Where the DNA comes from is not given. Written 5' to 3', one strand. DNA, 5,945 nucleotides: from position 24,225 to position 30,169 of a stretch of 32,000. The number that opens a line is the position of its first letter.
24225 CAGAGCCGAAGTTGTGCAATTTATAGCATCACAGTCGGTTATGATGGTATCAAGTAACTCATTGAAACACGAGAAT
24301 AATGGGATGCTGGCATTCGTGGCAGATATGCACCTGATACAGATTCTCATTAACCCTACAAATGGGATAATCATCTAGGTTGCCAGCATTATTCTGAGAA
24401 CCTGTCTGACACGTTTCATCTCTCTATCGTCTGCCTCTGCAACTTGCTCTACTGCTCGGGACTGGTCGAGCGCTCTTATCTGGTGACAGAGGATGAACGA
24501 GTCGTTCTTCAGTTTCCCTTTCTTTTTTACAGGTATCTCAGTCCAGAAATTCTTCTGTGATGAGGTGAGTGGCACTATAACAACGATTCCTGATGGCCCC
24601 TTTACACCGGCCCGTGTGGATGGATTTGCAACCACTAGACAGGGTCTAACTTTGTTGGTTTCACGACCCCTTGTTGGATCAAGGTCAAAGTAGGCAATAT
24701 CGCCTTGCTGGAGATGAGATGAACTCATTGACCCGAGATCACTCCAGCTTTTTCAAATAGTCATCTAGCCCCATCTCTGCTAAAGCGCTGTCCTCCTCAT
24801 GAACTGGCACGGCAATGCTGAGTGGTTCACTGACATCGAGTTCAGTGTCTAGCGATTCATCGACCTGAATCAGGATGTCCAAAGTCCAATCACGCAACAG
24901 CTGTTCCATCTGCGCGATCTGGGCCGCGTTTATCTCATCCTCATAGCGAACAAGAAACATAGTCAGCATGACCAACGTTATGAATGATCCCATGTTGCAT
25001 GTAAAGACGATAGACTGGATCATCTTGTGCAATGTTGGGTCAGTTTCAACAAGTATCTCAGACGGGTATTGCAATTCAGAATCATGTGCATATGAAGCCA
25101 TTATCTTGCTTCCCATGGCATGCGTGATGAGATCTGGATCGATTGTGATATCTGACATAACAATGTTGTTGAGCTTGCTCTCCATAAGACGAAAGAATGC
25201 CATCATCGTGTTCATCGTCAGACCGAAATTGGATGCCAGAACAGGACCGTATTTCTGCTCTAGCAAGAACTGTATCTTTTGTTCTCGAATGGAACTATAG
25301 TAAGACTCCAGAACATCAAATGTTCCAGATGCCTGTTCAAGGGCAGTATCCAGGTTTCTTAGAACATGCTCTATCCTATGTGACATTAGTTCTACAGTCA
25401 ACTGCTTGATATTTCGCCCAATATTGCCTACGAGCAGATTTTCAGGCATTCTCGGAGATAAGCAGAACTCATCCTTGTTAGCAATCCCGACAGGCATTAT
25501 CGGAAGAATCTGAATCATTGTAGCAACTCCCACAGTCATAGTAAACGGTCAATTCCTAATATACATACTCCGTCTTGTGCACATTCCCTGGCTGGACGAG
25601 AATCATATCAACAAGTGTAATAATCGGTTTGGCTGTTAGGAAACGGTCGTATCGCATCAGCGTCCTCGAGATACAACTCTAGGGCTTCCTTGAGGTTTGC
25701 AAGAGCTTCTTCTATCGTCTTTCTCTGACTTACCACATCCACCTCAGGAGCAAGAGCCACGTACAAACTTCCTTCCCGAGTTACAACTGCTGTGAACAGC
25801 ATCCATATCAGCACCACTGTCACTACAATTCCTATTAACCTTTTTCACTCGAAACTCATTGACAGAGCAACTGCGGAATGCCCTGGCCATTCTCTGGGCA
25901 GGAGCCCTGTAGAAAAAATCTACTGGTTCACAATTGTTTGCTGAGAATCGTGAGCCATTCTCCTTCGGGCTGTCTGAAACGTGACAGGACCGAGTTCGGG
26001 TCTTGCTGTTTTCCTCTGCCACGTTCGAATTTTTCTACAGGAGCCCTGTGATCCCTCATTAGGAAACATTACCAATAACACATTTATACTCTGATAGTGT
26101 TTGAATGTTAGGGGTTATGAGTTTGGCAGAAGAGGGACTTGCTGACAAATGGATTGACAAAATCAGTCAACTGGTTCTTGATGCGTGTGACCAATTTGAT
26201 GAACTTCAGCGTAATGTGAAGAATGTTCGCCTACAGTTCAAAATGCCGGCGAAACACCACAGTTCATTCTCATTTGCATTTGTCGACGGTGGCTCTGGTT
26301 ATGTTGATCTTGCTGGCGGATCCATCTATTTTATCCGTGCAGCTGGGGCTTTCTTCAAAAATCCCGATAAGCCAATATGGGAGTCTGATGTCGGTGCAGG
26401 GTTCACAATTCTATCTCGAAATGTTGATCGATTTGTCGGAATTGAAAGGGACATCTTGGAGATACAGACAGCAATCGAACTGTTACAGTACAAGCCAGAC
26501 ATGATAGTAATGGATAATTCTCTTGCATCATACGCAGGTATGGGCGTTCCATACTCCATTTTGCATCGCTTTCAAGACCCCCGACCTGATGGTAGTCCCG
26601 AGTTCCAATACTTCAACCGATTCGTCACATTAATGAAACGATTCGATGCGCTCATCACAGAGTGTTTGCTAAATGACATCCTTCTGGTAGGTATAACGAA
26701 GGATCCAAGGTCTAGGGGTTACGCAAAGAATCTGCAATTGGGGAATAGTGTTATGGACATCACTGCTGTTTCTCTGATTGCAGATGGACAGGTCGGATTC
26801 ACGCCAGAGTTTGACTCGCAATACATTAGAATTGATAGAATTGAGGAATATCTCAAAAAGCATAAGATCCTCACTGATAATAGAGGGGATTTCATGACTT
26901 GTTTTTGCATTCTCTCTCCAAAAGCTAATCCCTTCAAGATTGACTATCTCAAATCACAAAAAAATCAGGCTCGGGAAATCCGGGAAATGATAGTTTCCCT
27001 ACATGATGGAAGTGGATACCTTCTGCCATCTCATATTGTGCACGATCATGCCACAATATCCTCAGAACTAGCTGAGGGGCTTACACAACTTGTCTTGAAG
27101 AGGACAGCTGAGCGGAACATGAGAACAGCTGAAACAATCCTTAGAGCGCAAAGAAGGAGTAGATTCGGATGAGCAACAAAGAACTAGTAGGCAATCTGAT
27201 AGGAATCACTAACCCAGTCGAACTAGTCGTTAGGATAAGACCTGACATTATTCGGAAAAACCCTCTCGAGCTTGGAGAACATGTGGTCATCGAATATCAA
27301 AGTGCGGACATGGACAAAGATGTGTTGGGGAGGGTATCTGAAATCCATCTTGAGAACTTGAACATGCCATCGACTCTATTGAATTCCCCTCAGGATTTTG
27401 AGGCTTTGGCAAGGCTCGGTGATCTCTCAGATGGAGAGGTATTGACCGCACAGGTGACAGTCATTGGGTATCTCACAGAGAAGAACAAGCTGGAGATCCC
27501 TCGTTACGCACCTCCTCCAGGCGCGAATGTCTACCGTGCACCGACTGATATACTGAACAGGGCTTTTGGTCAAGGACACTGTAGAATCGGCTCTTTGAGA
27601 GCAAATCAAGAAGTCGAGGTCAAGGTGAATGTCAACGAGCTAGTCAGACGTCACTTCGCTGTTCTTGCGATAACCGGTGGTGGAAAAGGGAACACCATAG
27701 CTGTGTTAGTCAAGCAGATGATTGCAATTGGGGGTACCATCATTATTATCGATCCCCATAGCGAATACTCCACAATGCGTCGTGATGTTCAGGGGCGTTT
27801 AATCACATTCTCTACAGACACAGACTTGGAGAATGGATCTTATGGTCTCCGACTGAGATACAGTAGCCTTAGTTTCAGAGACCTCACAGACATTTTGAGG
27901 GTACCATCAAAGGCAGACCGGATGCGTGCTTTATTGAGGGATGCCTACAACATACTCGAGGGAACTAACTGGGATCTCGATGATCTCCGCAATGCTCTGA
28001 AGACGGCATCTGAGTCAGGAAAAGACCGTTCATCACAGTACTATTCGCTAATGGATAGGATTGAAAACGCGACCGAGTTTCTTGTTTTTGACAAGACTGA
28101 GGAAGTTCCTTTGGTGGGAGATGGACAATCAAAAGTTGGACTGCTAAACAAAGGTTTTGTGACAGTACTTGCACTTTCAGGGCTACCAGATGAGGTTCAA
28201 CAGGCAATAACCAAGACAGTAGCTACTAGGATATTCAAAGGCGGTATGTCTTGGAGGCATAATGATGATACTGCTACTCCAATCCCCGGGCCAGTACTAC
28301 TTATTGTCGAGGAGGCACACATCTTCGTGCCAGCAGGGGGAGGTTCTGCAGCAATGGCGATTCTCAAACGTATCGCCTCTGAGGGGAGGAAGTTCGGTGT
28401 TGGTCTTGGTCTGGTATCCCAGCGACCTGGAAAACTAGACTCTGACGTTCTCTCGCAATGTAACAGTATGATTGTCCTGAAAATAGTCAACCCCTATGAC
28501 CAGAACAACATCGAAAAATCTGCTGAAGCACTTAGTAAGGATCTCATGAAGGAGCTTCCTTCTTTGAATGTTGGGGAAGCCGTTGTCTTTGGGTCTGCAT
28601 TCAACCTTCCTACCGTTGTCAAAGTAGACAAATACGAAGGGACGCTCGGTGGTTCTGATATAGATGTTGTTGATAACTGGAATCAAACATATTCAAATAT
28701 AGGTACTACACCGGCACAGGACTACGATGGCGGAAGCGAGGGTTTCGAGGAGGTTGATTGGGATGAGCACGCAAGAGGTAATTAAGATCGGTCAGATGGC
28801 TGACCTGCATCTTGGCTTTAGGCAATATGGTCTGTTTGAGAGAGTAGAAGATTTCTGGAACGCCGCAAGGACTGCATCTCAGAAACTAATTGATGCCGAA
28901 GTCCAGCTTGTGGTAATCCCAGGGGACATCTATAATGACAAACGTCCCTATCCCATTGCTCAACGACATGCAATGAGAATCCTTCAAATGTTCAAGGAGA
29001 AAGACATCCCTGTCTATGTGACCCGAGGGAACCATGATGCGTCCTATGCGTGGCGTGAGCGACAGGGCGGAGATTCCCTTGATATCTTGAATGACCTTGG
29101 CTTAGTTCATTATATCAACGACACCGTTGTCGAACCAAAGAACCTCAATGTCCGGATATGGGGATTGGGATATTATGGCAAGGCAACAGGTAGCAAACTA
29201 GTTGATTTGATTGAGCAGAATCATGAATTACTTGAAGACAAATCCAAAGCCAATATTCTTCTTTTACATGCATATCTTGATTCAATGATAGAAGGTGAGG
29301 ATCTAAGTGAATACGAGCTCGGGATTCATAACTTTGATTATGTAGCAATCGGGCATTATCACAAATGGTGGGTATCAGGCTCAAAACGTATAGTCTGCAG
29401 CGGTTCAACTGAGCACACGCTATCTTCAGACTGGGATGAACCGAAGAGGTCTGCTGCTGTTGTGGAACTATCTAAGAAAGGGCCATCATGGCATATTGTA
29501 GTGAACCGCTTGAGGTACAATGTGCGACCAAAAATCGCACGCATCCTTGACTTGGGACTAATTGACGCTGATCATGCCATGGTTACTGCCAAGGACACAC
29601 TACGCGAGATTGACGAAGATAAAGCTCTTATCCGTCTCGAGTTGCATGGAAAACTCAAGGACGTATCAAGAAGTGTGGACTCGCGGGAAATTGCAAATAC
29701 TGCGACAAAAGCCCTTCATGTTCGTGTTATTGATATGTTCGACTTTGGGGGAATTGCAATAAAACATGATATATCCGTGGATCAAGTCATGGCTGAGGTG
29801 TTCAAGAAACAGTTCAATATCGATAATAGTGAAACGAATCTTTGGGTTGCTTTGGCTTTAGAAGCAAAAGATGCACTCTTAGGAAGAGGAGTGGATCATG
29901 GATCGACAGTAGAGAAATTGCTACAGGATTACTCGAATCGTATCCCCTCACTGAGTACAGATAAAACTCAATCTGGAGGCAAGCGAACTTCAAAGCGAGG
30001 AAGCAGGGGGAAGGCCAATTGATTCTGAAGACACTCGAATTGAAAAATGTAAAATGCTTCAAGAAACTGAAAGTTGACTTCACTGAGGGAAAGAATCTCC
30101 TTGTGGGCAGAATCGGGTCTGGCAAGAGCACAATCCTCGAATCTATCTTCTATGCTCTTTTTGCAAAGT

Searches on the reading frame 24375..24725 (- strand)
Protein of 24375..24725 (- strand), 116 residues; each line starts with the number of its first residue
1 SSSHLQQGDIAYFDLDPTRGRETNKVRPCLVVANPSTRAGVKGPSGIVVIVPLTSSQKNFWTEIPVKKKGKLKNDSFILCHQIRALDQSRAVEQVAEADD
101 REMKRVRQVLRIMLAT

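Call 99: search_protein_families(library=pfam, proteins=[window:24375-24725:-], max_evalue=0.001)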
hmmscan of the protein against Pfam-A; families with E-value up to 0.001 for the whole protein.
window:24375-24725:- (116 aa): 1 family
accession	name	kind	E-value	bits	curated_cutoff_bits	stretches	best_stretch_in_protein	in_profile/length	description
PF02452.23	PemK_toxin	-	3.2e-24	85.7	23.1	1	6-114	1-109/109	PemK-like, MazF-like toxin of type II toxin-antitoxin system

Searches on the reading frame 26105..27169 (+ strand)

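Call 100: search_protein_families(library=pfam, proteins=[window:26105-27169:+], max_evalue=0.001)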
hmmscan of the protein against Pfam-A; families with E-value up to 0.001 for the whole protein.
window:26105-27169:+ (355 aa): 1 family
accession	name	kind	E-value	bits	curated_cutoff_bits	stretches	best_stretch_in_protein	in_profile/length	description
PF09376.16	NurA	-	1.9e-15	57.5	21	1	56-316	2-252/254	NurA domain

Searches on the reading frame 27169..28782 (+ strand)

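Call 100: search_protein_families(library=pfam, proteins=[window:27169-28782:+], max_evalue=0.001)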
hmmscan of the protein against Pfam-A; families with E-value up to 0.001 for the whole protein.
window:27169-28782:+ (538 aa): 4 families
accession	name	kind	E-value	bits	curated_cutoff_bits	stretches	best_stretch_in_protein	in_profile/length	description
PF01935.23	DUF87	-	9.1e-36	124.5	23.2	1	139-354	2-219/220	Helicase HerA, central domain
PF09378.16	HAS-barrel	-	2.3e-07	31.3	25.2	1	7-102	1-88/90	HAS barrel domain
PF05872.18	HerA_C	-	2.6e-06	26.8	22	0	381-473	264-361/502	Helicase HerA-like C-terminal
PF12846.13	AAA_10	-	0.00057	19.5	27.5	0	161-207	22-68/362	AAA-like domain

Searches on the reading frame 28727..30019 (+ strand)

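Call 100: search_protein_families(library=pfam, proteins=[window:28727-30019:+], max_evalue=0.001)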
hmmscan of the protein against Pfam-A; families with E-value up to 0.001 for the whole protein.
window:28727-30019:+ (431 aa): 1 family
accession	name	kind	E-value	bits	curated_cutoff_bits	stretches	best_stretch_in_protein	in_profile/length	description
PF00149.33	Metallophos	-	2.7e-15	57.8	21.5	1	19-213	1-190/191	Calcineurin-like phosphoesterase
